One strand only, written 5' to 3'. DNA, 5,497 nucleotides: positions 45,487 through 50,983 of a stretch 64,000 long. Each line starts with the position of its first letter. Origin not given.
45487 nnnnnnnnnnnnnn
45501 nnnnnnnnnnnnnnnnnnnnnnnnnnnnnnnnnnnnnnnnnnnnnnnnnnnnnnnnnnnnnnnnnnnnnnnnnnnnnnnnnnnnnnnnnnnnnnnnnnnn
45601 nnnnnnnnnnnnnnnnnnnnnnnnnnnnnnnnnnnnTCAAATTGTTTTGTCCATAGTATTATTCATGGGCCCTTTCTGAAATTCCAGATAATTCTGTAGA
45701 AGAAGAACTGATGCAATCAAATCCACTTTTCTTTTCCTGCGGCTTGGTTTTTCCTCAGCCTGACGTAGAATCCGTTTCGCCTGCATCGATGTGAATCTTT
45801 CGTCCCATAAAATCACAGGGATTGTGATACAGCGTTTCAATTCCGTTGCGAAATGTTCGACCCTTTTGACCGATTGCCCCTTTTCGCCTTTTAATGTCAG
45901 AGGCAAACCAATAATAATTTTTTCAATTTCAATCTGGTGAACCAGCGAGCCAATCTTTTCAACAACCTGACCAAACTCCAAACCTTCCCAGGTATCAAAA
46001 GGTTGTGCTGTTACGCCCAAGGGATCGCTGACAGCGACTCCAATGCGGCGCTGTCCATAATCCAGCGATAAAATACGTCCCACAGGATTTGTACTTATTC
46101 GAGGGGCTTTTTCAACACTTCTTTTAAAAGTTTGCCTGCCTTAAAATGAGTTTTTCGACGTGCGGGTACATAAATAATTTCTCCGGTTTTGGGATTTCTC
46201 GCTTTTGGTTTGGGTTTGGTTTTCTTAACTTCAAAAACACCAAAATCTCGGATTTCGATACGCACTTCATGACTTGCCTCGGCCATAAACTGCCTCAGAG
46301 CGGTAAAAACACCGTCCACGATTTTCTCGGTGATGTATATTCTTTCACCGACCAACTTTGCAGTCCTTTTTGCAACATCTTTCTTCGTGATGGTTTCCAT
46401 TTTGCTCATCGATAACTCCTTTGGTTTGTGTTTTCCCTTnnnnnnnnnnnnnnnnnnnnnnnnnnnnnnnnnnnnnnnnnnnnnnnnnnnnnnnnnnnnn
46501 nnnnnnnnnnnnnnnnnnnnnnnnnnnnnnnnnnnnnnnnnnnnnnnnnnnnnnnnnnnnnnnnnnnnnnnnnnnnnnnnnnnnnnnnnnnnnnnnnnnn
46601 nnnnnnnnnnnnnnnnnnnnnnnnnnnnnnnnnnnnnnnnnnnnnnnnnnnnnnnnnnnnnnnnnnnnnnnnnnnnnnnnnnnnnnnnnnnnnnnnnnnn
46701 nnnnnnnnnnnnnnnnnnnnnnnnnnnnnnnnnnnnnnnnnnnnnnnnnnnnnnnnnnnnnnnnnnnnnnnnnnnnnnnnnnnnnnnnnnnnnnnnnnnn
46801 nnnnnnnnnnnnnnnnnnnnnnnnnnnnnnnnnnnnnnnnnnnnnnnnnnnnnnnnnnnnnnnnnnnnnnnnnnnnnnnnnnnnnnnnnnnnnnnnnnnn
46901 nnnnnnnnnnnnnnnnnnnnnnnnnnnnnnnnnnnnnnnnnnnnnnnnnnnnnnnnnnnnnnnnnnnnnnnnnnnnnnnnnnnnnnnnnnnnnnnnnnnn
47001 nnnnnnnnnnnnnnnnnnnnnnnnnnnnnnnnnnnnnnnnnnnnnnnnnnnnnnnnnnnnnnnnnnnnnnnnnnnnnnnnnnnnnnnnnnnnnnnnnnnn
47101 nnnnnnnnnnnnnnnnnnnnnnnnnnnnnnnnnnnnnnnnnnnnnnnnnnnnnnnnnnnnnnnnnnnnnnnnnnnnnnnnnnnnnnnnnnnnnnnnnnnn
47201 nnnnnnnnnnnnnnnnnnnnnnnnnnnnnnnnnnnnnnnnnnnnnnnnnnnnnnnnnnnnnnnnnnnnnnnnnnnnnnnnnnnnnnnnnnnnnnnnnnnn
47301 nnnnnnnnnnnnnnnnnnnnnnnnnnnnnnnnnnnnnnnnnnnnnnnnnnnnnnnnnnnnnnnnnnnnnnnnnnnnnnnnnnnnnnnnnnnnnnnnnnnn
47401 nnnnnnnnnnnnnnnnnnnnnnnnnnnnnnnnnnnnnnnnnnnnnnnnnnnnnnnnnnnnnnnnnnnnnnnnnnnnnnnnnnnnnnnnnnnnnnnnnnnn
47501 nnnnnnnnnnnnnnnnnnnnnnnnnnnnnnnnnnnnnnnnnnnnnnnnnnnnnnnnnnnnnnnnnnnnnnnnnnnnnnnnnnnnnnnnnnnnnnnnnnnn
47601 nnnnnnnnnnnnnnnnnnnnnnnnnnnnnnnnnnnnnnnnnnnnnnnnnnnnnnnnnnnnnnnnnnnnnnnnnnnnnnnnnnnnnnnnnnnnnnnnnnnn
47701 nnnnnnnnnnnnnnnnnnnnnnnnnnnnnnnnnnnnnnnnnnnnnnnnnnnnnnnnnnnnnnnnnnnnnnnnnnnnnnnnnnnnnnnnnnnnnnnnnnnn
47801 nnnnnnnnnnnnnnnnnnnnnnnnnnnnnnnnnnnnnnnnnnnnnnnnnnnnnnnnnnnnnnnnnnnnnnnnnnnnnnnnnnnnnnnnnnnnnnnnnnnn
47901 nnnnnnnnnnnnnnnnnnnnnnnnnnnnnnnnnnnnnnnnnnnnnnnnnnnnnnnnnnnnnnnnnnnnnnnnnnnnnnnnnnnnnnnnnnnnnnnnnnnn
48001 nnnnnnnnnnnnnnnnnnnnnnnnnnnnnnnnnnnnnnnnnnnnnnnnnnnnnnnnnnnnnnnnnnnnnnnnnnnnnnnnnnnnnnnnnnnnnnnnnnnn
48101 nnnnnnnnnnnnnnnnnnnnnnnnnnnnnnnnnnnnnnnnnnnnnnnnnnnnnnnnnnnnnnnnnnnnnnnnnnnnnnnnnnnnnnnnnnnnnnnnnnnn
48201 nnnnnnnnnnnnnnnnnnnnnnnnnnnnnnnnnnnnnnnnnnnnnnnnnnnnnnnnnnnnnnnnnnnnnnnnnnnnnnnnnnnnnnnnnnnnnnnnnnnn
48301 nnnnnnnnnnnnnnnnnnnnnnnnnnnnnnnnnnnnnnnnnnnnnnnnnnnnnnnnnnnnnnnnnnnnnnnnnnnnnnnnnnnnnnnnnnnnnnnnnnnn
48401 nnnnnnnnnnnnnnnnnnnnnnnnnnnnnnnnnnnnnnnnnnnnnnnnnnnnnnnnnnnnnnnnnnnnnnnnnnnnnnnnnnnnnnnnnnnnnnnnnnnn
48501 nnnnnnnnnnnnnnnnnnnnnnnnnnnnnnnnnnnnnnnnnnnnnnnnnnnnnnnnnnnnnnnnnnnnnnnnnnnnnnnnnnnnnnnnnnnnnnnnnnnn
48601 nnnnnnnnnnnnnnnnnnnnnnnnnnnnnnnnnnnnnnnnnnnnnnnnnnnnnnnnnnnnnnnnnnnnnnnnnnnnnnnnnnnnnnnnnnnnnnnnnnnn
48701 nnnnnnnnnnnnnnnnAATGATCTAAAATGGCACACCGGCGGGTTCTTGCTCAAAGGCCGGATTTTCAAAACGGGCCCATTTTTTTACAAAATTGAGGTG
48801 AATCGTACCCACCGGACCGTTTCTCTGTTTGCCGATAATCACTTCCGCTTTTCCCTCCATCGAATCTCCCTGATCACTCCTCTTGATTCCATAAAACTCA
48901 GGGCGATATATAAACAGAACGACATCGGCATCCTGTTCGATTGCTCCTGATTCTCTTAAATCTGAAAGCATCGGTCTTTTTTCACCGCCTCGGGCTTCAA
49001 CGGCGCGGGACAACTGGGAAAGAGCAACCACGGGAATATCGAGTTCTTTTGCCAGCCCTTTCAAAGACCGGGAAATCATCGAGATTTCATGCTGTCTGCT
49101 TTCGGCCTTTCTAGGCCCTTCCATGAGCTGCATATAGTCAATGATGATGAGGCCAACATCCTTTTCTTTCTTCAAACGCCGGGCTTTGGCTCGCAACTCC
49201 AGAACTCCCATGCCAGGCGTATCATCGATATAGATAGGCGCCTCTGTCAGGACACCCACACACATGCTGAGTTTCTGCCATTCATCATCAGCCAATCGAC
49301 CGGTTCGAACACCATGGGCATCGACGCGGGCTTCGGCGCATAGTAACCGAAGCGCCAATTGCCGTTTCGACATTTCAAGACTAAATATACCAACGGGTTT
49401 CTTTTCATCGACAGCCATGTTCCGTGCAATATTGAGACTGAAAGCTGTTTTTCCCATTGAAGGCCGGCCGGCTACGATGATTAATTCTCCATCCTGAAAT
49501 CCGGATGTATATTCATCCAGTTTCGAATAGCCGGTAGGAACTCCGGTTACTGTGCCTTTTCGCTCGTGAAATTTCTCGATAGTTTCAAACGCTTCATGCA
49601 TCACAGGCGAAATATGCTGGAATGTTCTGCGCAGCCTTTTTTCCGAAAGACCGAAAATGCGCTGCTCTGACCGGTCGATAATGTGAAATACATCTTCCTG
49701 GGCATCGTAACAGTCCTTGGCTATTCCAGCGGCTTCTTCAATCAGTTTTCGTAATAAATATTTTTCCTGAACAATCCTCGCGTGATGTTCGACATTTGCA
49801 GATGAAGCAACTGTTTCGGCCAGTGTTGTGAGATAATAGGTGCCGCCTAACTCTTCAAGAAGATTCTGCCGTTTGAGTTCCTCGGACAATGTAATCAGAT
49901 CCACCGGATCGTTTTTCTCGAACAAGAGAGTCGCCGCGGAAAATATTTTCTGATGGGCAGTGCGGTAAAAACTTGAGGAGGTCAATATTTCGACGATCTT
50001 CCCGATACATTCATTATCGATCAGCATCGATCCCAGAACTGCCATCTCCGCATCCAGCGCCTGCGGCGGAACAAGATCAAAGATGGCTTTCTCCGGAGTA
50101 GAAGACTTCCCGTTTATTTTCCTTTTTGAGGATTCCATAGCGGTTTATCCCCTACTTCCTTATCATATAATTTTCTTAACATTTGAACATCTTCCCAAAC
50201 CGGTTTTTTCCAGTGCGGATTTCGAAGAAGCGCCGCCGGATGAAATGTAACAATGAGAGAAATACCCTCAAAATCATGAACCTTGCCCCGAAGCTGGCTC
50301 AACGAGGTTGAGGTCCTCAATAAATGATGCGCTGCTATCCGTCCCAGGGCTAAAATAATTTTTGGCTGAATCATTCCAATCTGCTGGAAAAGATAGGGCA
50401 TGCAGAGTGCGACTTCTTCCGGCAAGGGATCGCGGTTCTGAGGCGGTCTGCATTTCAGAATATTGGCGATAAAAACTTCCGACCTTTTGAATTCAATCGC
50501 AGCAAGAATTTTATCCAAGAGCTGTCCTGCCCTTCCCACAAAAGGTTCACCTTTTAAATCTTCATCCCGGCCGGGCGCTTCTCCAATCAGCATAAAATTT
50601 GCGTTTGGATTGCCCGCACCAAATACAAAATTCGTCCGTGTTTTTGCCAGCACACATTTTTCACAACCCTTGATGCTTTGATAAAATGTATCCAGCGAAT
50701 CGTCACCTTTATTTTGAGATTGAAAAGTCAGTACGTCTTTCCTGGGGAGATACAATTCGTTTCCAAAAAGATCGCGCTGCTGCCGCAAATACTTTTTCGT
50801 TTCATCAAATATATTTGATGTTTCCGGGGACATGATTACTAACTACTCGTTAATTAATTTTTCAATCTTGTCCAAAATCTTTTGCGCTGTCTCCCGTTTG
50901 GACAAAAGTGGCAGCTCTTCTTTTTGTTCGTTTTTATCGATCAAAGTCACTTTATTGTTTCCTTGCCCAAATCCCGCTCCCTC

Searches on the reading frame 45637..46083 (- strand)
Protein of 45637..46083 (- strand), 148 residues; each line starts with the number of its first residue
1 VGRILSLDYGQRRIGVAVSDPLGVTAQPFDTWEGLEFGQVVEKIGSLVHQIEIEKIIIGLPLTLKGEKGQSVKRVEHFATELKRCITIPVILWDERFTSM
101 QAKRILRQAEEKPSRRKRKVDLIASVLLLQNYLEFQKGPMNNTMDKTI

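Call 7: search_protein_families(library=pfam, proteins=[window:45637-46083:-])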
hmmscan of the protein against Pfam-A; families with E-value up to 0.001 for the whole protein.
window:45637-46083:- (148 aa): 1 family
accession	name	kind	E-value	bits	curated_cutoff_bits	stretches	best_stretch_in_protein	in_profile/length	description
PF03652.20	RuvX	-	6e-40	137.1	29.2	1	3-134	2-133/134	Holliday junction resolvase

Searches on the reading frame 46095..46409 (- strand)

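Call 7: search_protein_families(library=pfam, proteins=[window:46095-46409:-])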
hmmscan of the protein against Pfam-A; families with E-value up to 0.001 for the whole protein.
window:46095-46409:- (104 aa): 1 family
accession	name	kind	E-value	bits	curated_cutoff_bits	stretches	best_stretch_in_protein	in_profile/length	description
PF00216.26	Bac_DNA_binding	-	8.9e-18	64.8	22.4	1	8-99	2-89/90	Bacterial DNA-binding protein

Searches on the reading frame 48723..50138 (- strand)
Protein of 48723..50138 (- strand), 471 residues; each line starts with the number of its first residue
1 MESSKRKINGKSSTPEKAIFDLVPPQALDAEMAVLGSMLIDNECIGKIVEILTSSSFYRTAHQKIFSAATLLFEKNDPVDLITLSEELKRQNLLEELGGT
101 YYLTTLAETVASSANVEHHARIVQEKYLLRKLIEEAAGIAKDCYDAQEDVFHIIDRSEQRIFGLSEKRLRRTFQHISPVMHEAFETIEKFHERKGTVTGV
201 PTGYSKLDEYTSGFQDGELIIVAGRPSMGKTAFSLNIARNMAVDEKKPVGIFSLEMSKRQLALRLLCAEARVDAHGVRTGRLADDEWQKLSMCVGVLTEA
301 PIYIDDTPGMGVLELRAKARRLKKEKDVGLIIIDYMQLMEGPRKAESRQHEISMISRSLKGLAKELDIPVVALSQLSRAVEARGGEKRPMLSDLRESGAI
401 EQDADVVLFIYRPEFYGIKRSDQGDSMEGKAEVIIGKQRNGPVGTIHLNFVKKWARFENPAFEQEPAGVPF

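Call 7: search_protein_families(library=pfam, proteins=[window:48723-50138:-])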
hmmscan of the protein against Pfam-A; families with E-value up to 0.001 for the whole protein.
window:48723-50138:- (471 aa): 4 families
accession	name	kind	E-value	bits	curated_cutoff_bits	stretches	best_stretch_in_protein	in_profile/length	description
PF03796.21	DnaB_C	-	1.6e-110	368.9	27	1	199-459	1-255/255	DnaB-like helicase C terminal domain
PF00772.26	DnaB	-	3.2e-34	117.5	23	1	24-125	2-103/103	DnaB-like helicase N terminal domain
PF13481.12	AAA_25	-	2.7e-13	50.4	27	1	208-376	23-190/195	AAA domain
PF06745.19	ATPase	-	2.5e-05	24.2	26.6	1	200-262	1-64/231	KaiC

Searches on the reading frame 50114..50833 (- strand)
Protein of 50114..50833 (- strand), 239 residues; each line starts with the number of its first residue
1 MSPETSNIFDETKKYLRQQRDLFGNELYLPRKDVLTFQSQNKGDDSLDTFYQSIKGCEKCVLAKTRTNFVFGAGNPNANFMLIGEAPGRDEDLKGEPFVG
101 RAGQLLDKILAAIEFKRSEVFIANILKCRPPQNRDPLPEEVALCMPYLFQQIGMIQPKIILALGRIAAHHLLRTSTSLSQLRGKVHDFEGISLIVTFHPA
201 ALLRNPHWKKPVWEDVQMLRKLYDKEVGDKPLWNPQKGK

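Call 7: search_protein_families(library=pfam, proteins=[window:50114-50833:-])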
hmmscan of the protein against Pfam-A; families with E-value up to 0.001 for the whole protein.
window:50114-50833:- (239 aa): 1 family
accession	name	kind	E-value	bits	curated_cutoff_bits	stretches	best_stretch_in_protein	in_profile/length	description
PF03167.25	UDG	-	7.4e-37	127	24.3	1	71-216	1-140/141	Uracil DNA glycosylase superfamily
